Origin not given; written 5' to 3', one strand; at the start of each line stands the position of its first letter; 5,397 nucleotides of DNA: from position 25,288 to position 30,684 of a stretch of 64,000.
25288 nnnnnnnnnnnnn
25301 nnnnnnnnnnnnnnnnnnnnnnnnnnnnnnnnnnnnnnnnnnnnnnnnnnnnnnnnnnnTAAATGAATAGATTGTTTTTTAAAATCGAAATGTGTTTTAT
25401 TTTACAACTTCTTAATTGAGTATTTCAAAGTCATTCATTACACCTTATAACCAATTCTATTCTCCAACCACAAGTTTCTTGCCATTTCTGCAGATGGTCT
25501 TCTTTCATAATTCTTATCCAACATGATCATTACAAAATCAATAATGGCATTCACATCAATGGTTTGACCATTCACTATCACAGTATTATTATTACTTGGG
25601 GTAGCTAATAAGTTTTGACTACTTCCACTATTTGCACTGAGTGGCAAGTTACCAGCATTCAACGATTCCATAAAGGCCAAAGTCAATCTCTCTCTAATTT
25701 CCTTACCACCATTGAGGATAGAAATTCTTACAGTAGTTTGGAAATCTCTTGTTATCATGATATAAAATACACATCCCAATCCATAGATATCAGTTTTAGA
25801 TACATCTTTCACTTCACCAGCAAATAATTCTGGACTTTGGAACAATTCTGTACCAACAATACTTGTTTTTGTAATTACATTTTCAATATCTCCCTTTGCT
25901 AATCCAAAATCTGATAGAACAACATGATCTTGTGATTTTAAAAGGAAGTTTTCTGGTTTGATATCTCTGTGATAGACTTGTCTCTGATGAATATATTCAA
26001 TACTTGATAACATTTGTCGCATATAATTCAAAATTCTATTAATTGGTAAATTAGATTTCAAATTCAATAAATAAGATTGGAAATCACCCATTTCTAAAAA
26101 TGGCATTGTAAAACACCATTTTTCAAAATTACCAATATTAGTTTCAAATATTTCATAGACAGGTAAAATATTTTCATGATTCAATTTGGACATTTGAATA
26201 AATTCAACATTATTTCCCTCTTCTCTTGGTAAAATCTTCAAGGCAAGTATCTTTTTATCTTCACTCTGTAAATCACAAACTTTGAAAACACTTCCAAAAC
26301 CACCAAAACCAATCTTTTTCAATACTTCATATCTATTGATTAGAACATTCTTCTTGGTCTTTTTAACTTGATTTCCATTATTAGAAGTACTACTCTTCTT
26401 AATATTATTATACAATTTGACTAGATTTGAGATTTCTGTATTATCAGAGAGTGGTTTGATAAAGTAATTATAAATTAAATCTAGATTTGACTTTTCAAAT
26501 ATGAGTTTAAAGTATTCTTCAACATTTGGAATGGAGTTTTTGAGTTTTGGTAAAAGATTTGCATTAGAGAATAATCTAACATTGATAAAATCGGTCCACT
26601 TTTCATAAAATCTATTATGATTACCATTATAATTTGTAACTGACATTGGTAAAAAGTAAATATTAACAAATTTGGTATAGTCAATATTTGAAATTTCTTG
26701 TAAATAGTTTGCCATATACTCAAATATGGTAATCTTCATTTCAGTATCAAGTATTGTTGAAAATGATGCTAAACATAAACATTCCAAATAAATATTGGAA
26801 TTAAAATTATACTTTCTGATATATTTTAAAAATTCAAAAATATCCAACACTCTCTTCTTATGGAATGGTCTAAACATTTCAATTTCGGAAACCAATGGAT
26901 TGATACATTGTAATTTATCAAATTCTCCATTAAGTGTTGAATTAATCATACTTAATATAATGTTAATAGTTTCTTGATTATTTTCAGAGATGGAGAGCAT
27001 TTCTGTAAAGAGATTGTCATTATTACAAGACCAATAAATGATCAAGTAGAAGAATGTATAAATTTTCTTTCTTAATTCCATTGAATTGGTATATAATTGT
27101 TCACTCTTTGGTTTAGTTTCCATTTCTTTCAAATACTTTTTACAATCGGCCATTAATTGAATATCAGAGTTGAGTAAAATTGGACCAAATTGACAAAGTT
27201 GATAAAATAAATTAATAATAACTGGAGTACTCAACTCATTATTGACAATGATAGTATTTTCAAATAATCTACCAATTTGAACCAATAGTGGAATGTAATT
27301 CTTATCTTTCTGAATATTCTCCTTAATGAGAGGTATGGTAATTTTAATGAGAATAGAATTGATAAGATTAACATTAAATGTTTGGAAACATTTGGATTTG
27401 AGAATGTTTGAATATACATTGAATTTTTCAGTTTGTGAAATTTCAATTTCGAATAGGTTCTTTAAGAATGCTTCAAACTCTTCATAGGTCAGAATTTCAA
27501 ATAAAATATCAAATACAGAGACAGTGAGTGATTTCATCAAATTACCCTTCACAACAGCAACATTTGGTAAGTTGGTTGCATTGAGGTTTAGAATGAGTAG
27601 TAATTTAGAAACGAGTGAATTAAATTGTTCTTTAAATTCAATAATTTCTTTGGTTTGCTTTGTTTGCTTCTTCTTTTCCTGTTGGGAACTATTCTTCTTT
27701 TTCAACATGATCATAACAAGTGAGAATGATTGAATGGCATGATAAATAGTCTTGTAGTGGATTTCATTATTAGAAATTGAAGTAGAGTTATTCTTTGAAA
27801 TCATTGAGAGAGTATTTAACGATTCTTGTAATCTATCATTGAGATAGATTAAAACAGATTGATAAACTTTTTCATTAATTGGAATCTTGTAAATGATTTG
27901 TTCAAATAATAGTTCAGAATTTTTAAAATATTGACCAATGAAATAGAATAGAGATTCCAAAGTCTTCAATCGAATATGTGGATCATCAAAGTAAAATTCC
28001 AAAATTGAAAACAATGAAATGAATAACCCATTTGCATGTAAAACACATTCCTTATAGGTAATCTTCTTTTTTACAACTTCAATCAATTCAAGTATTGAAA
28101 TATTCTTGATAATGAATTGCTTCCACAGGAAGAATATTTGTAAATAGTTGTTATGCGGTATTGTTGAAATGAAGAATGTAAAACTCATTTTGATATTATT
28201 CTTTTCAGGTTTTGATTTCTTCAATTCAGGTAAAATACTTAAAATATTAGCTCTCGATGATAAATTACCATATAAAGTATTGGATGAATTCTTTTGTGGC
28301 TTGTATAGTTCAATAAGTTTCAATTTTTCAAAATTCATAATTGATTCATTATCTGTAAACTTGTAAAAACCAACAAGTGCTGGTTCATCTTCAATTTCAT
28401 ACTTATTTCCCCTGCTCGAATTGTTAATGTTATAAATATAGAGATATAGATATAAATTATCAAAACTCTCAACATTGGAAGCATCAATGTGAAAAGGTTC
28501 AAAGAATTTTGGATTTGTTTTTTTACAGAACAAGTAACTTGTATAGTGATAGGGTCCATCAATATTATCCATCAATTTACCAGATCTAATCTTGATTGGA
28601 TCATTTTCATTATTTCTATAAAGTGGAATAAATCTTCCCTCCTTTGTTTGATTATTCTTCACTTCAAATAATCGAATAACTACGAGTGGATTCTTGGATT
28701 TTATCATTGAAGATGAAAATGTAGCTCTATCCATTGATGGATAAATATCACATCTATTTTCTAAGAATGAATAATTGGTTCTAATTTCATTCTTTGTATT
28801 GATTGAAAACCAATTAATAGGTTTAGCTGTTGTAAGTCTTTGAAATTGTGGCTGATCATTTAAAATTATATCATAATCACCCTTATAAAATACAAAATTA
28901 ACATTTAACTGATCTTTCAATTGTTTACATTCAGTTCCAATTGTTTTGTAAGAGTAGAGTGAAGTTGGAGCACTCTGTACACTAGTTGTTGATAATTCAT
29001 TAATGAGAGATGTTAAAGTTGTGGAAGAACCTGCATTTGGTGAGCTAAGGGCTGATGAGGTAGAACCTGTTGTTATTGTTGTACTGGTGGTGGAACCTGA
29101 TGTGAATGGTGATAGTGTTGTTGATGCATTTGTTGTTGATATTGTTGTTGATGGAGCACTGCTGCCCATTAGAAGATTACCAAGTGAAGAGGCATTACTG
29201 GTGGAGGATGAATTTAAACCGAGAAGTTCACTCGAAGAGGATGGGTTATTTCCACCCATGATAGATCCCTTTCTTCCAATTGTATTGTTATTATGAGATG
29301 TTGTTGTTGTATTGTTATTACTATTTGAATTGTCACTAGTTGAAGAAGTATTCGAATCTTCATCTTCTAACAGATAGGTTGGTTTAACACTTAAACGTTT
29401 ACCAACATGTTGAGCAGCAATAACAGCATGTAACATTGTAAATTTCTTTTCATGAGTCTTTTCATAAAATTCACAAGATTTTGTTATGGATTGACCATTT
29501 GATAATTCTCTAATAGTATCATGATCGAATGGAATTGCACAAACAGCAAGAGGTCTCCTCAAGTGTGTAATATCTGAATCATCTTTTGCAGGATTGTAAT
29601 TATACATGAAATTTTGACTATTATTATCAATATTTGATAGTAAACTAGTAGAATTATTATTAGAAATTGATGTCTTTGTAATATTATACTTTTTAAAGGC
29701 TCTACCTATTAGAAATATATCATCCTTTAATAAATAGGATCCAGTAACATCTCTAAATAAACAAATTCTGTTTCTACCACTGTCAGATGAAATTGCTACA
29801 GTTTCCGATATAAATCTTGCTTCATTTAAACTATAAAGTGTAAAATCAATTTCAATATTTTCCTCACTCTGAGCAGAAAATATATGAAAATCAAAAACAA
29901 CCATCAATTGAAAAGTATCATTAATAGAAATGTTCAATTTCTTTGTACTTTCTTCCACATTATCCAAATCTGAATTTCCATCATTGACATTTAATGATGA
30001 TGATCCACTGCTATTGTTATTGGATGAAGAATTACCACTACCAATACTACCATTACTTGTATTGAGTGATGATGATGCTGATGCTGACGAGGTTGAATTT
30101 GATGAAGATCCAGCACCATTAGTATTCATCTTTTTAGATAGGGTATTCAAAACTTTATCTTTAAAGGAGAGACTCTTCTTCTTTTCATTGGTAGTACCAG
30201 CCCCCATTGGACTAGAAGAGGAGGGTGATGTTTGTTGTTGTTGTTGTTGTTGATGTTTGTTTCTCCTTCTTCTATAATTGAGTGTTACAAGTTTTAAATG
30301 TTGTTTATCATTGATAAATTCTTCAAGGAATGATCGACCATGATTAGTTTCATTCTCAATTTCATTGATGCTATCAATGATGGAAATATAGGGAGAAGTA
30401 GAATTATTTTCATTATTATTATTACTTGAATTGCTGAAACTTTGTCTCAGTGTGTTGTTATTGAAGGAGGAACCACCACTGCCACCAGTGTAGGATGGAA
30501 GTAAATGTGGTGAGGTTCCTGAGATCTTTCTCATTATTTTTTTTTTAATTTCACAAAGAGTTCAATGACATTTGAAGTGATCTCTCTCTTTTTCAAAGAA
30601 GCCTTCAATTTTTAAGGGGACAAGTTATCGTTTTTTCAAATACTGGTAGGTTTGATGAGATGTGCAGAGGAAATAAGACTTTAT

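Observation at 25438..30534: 1698-aa single-exon protein: C-terminal Ser/Thr kinase fused to a huge helical and low-complexity body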

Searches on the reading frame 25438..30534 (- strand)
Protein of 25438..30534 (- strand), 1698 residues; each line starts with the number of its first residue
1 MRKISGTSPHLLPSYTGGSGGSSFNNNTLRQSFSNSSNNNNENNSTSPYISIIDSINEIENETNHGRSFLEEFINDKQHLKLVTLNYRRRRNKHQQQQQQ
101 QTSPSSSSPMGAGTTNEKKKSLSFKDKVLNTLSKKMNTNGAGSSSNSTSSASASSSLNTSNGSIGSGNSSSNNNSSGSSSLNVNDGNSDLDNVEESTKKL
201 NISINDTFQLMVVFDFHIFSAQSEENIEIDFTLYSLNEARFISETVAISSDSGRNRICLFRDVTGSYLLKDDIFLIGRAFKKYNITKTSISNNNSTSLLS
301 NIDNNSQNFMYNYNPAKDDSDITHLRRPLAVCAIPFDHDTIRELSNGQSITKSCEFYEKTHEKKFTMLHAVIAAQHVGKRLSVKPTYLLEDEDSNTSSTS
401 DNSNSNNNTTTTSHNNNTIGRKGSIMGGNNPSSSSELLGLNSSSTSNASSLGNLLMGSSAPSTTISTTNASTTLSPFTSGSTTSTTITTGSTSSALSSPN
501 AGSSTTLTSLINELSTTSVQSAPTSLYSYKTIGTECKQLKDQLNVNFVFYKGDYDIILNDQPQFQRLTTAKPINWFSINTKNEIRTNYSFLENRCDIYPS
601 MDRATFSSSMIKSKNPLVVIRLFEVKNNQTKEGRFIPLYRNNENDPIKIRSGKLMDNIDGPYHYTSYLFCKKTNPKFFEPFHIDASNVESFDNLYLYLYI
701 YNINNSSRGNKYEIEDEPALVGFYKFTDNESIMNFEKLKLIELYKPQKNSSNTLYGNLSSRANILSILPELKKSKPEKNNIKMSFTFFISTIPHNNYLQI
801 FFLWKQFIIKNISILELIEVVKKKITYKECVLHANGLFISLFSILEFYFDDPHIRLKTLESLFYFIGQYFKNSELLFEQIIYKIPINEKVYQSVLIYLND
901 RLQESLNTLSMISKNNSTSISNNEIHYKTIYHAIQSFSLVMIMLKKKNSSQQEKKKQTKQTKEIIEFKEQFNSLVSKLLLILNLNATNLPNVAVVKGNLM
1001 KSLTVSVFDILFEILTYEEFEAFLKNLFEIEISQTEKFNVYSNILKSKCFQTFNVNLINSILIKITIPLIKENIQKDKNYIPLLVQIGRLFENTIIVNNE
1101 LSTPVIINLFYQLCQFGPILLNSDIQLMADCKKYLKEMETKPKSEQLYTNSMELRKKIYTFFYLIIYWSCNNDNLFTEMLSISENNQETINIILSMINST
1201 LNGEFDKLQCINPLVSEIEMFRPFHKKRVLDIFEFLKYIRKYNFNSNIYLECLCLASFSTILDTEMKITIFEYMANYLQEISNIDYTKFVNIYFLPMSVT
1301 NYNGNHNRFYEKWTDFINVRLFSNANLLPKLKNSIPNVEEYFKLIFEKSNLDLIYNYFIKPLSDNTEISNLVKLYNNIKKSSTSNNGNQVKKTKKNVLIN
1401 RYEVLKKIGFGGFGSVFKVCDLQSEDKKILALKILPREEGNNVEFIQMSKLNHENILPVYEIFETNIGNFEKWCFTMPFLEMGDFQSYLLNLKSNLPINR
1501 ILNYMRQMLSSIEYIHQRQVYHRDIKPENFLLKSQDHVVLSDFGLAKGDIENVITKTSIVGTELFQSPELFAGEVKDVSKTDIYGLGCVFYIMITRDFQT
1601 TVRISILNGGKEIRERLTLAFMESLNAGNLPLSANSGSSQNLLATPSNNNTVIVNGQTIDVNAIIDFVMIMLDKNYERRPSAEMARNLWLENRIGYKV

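Call 3: search_protein_families(library=pfam, proteins=[window:25438-30534:-], max_evalue=1)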
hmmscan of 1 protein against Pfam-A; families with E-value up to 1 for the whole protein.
window:25438-30534:- (1698 aa): 3 families
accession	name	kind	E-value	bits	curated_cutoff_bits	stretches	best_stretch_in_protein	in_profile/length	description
PF00069.31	Pkinase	-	4.1e-41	141.5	31.7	1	1402-1686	1-258/263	Protein kinase domain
PF07714.23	PK_Tyr_Ser-Thr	-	3e-22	79.6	23.1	1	1404-1596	3-200/258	Protein tyrosine and serine/threonine kinase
PF08165.16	FerA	-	0.033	14.5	33.9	1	1126-1157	21-52/65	FerA (NUC095) domain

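Call 4: search_solved_structures(query=window:25438-30534:-, max_evalue=0.01)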
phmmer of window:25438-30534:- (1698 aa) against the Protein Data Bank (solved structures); distinct sequences matched with E-value up to 0.01: 2418 (the best 60 are shown).
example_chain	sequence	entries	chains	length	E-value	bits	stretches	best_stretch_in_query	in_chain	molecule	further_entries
9ymt_A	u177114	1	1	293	4.2e-23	84.1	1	1397-1597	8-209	Serine/Threonine Kinase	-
4eqm_A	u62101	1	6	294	4.3e-23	84.1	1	1397-1597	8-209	Protein kinase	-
3niz_A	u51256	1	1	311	9.5e-22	79.6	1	1398-1595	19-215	Rhodanese family protein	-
2qkr_A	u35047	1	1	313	9.7e-22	79.6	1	1398-1595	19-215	Cdc2-like CDK2/CDC28 like protein kinase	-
4eom_A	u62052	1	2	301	1.7e-20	75.4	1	1401-1596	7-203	Cyclin-dependent kinase 2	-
4eon_A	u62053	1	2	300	1.8e-20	75.4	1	1401-1596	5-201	Cyclin-dependent kinase 2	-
6q4i_A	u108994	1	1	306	1.8e-20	75.3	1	1400-1596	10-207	Cyclin-dependent kinase 2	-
4eok_A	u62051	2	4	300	2.1e-20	75.1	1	1401-1596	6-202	Cyclin-dependent kinase 2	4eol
4eoj_A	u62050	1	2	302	2.1e-20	75.1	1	1401-1596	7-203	Cyclin-dependent kinase 2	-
4eoi_A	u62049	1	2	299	2.3e-20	75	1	1401-1596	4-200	Cyclin-dependent kinase 2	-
6gue_A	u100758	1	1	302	2.9e-20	74.7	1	1401-1596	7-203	Cyclin-dependent kinase 2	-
6q4g_A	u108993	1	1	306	5e-20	73.9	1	1400-1596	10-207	Cyclin-dependent kinase 2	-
4eop_A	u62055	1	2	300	5.4e-20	73.8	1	1401-1596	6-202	Cyclin-dependent kinase 2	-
4eoo_A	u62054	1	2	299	5.5e-20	73.7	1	1401-1596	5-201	Cyclin-dependent kinase 2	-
5oo1_A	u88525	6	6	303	8.4e-20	73.1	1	1401-1596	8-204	Cyclin-dependent kinase 2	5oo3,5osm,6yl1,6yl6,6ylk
9i9j_K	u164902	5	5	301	1.1e-19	72.8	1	1400-1596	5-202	Cyclin-dependent kinase 2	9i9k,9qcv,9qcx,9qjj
3pxf_A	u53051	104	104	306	1.2e-19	72.7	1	1400-1596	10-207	Cell division protein kinase 2 | Cyclin-dependent kinase 2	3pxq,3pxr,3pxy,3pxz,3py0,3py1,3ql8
5uq1_A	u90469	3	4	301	1.2e-19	72.6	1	1400-1596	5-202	Cyclin-dependent kinase 2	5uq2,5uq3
1vyw_A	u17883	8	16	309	1.2e-19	72.6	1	1400-1596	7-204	CELL DIVISION PROTEIN KINASE 2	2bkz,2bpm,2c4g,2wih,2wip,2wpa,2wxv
7e34_A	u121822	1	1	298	1.9e-19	71.9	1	1402-1596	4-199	Cyclin-dependent kinase 2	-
8uv0_A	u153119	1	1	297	2.2e-19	71.8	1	1402-1596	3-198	Cyclin-dependent kinase 2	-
8ru8_A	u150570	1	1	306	2.6e-19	71.5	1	1400-1596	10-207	Cyclin-dependent kinase 2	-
7xqk_A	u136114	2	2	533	5.3e-19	70.5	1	1400-1597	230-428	Glutathione S-transferase class-mu 26 kDa isozyme,Cyclin-dependent kinase 3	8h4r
23sr_C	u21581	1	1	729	7.2e-19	70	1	1400-1596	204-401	Oplophorus-luciferin 2-monooxygenase catalytic subunit,Cyclin-dependent kinase 2,GFP-like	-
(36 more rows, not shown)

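Call 9: find_encoding_contigs(protein=window:25438-30534:-, flank=3000, max_places=4)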
Protein window:25438-30534:- (1698 aa): no gene with exactly this product is on record in the collection.

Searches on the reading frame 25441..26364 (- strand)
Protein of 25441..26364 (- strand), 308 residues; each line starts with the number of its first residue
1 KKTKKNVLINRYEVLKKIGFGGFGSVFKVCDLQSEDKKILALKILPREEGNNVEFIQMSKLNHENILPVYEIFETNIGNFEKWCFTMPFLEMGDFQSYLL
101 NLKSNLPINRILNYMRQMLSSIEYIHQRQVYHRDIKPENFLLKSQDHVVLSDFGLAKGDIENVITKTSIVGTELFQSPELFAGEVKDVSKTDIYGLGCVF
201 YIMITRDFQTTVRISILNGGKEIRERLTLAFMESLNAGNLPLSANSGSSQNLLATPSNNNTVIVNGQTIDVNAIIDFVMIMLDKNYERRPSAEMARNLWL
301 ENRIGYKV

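Call 22: find_homologous_proteins(query=window:25441-26364:-, max_evalue=1e-10)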
Query seq(308 aa) (308 aa): 72 proteins with E <= 1e-10 among 1139 candidates.
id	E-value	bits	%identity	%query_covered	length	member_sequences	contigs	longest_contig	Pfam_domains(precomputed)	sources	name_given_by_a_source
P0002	1.4e-126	440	100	64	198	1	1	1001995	PF07714.24,PF00069.32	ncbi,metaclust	ncbi:predicted protein, partial [Naegleria gruberi]|metaclust:status=active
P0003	4.2e-121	422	69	86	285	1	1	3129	PF07714.24,PF00069.32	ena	-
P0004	4.4e-114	399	71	86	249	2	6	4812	PF07714.24,PF00069.32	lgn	-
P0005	5.4e-24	103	35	64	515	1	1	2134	PF07714.24,PF00069.32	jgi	jgi:serine/threonine-protein kinase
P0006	8.4e-20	89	34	64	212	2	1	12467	PF07714.24,PF00069.32,PF03109.23,PF01636.30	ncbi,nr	ncbi:MAG: serine/threonine protein kinase, partial [Anaerolineae bacterium]|nr:serine/threonine prot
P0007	1.0e-19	89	33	64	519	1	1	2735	PF07714.24,PF00069.32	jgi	-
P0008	1.2e-19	89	33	64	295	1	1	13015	PF07714.24,PF00069.32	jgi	jgi:eukaryotic-like serine/threonine-protein kinase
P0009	2.1e-19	88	33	64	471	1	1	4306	PF07714.24,PF00069.32,PF03109.23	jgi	jgi:serine/threonine-protein kinase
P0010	4.9e-19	87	31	64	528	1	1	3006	PF07714.24,PF00069.32,PF03109.23,PF01636.30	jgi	jgi:serine/threonine protein kinase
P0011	5.4e-19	87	33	64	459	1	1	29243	PF07714.24,PF00069.32,PF03109.23,PF01636.30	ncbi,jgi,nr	ncbi:MAG: serine/threonine protein kinase [Puniceicoccales bacterium]|jgi:serine/threonine protein k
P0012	9.6e-19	86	34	63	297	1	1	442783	PF07714.24,PF00069.32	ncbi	-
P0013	2.7e-18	84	31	64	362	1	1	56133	PF07714.24,PF00069.32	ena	-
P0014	4.5e-18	84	34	65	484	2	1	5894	PF07714.24,PF00069.32,PF03109.23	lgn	-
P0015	5.1e-18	84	35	63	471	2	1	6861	PF07714.24,PF00069.32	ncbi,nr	ncbi:MAG: serine/threonine protein kinase, partial [Actinobacteria bacterium]|nr:serine/threonine pr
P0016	2.4e-17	81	32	72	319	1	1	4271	PF07714.24,PF00069.32,PF01636.30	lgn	-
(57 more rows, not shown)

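Call 23: find_encoding_contigs(protein=P0003, flank=10000, max_places=6)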
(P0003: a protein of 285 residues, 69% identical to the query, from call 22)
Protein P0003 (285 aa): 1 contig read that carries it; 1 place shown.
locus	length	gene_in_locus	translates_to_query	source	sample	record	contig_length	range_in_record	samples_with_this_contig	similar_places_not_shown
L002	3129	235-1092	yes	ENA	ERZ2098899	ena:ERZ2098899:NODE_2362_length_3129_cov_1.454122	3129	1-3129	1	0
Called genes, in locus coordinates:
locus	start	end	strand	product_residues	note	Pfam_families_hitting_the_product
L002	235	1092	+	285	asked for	PF00069:Pkinase, PF07714:PK_Tyr_Ser-Thr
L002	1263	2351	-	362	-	-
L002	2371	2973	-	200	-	-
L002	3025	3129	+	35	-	?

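Call 24: find_encoding_contigs(protein=P0004, flank=10000, max_places=8)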
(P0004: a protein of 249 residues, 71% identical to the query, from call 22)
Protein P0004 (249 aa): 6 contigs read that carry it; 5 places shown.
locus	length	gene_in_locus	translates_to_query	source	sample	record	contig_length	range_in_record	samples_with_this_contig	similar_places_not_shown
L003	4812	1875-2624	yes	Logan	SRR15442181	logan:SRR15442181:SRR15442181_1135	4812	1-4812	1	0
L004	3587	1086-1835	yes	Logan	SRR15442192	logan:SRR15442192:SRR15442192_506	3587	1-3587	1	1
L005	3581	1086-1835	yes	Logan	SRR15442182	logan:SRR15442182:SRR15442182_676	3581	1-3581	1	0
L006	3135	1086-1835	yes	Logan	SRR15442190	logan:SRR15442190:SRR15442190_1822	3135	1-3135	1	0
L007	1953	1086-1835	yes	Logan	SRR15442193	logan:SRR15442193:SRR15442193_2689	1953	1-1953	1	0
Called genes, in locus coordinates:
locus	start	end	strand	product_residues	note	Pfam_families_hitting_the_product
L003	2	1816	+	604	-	?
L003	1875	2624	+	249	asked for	PF00069:Pkinase, PF07714:PK_Tyr_Ser-Thr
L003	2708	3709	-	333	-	PF00348:polyprenyl_synt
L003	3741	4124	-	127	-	-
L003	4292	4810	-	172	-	?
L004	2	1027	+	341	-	?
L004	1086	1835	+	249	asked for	PF00069:Pkinase, PF07714:PK_Tyr_Ser-Thr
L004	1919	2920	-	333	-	PF00348:polyprenyl_synt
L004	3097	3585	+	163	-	?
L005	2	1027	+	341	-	?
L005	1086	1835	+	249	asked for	PF00069:Pkinase, PF07714:PK_Tyr_Ser-Thr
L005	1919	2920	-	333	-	PF00348:polyprenyl_synt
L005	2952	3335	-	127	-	-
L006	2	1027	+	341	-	?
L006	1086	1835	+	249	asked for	PF00069:Pkinase, PF07714:PK_Tyr_Ser-Thr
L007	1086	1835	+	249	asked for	PF00069:Pkinase, PF07714:PK_Tyr_Ser-Thr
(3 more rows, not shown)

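Call 25: find_encoding_contigs(protein=P0002, flank=10000, max_places=3)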
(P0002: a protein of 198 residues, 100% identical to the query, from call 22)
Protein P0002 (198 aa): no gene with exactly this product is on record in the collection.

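Call 77: find_related_loci(query=A5, collection=metagenome_contigs, flank=10000)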
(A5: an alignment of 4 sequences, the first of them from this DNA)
Query A5 (298 aa) in metagenome_contigs; peptide patterns used: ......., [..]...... (x = any residue, [..] = any of these).
268 stretches matched a pattern; 1 encode a relative of the query (tblastn E <= 1e-3); 1 distinct loci.
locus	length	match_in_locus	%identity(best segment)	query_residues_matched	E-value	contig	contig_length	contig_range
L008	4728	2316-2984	25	1-195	5e-9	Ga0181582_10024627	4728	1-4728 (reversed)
